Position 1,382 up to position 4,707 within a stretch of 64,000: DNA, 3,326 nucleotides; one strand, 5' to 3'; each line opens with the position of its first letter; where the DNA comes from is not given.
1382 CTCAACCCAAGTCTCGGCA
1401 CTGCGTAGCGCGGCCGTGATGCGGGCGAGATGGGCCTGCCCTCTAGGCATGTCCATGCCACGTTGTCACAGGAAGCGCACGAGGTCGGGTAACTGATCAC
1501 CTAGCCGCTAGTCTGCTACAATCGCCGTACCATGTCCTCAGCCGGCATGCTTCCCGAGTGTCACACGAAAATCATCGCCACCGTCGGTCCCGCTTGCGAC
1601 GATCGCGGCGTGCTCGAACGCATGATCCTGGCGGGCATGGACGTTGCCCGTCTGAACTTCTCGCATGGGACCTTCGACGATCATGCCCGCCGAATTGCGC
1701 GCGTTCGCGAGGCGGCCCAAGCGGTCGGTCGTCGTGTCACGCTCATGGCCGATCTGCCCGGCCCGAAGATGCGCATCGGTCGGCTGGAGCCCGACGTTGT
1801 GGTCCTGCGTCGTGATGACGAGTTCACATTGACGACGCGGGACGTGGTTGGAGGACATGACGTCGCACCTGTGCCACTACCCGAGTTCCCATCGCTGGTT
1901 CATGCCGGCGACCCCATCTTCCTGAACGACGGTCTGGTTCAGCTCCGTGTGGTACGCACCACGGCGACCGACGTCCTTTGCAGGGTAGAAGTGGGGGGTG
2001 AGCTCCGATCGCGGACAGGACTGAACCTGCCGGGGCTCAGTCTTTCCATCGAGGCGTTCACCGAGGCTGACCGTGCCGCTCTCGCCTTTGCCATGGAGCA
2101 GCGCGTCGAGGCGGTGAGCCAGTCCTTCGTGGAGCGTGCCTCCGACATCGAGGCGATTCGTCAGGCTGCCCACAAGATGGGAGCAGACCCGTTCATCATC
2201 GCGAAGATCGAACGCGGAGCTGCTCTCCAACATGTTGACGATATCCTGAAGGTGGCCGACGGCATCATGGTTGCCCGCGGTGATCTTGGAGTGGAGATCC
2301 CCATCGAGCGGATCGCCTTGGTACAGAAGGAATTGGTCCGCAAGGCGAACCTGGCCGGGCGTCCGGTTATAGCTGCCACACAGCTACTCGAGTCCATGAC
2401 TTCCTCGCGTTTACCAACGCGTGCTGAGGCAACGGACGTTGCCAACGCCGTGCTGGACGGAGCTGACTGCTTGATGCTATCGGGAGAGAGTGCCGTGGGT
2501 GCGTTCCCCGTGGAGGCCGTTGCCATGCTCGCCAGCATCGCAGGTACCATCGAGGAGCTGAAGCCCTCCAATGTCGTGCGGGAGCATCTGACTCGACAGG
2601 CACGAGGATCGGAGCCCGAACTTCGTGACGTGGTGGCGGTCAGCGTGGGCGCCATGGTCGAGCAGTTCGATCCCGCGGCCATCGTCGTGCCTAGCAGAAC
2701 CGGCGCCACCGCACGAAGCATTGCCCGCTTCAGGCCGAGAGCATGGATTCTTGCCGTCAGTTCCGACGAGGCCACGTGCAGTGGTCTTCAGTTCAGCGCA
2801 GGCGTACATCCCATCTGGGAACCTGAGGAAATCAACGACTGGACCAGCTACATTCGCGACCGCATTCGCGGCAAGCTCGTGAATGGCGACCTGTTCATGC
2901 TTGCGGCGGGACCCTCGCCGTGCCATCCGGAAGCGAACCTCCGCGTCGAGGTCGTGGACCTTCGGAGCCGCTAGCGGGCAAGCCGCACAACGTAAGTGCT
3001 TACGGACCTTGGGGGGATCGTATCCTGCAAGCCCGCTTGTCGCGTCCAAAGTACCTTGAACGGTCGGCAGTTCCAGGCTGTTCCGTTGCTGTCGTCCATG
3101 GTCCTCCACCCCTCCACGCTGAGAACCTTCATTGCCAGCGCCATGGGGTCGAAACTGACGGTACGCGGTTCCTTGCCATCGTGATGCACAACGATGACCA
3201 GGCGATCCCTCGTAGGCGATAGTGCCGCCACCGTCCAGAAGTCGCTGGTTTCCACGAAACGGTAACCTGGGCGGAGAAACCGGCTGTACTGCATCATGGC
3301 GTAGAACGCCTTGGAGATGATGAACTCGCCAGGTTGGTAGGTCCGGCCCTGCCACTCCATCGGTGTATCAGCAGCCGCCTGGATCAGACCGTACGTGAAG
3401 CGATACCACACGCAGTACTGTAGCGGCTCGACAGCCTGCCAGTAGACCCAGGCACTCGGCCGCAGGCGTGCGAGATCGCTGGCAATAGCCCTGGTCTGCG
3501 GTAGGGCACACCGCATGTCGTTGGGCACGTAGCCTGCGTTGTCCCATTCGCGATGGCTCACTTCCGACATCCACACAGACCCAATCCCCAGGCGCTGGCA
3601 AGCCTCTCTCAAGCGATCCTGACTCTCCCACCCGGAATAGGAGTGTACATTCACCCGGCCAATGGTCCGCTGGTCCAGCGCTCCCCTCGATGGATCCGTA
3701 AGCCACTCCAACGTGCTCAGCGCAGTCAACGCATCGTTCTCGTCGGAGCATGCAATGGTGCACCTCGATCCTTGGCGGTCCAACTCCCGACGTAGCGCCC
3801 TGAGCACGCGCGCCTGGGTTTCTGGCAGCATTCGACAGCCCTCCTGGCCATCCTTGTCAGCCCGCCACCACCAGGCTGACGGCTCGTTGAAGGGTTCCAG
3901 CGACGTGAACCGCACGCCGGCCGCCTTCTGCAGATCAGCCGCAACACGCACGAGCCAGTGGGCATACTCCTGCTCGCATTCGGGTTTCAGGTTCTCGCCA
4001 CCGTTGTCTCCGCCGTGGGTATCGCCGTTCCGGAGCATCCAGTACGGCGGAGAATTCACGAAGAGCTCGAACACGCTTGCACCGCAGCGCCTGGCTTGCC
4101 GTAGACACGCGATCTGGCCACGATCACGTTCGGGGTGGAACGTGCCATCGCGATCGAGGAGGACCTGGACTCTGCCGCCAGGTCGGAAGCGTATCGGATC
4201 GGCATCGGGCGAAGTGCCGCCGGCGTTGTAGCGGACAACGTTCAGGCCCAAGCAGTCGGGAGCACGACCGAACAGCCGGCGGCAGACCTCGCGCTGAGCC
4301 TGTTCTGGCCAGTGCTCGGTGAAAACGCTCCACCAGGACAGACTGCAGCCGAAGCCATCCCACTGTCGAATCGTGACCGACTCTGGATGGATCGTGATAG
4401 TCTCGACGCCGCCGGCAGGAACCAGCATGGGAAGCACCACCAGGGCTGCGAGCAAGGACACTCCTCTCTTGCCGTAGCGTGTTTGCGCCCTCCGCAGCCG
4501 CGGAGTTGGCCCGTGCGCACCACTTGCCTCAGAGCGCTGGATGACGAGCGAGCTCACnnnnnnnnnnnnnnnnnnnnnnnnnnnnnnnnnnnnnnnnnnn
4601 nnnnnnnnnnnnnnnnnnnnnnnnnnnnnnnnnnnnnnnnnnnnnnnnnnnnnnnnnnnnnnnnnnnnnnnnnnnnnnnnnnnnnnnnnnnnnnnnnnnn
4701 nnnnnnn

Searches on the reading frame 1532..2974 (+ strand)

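Call 52: search_protein_families(library=pfam, proteins=[window:1532-2974:+], max_evalue=0.00001)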
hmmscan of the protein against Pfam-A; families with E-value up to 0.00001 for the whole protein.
window:1532-2974:+ (480 aa): 2 families
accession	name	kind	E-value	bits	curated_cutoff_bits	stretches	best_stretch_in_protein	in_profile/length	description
PF00224.27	PK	-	1.5e-105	353.4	30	1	11-330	3-328/328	Pyruvate kinase, barrel domain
PF02887.21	PK_C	-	1.9e-14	54.1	28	1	368-434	3-68/114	Pyruvate kinase, alpha/beta domain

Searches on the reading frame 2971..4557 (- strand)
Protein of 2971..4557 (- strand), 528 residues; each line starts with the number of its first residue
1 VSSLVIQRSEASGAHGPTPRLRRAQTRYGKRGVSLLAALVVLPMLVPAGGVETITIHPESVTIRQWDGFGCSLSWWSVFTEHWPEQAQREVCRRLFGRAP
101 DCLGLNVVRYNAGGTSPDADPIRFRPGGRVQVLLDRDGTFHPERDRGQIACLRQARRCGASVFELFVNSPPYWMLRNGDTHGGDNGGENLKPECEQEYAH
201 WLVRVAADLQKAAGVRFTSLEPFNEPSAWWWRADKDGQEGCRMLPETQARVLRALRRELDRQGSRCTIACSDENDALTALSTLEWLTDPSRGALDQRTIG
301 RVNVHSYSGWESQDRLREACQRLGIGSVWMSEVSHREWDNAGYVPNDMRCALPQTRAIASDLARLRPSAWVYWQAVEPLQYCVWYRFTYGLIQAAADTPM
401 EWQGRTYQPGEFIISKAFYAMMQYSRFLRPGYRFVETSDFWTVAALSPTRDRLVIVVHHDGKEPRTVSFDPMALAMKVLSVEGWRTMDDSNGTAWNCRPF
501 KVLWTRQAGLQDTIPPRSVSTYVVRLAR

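Call 52: search_protein_families(library=pfam, proteins=[window:2971-4557:-], max_evalue=0.00001)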
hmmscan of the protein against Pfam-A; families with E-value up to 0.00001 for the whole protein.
window:2971-4557:- (528 aa): 1 family
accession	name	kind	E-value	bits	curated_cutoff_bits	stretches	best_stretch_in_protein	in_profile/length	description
PF14587.12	Glyco_hydr_30_2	-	5.5e-24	85.6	27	1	66-274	15-228/364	O-Glycosyl hydrolase family 30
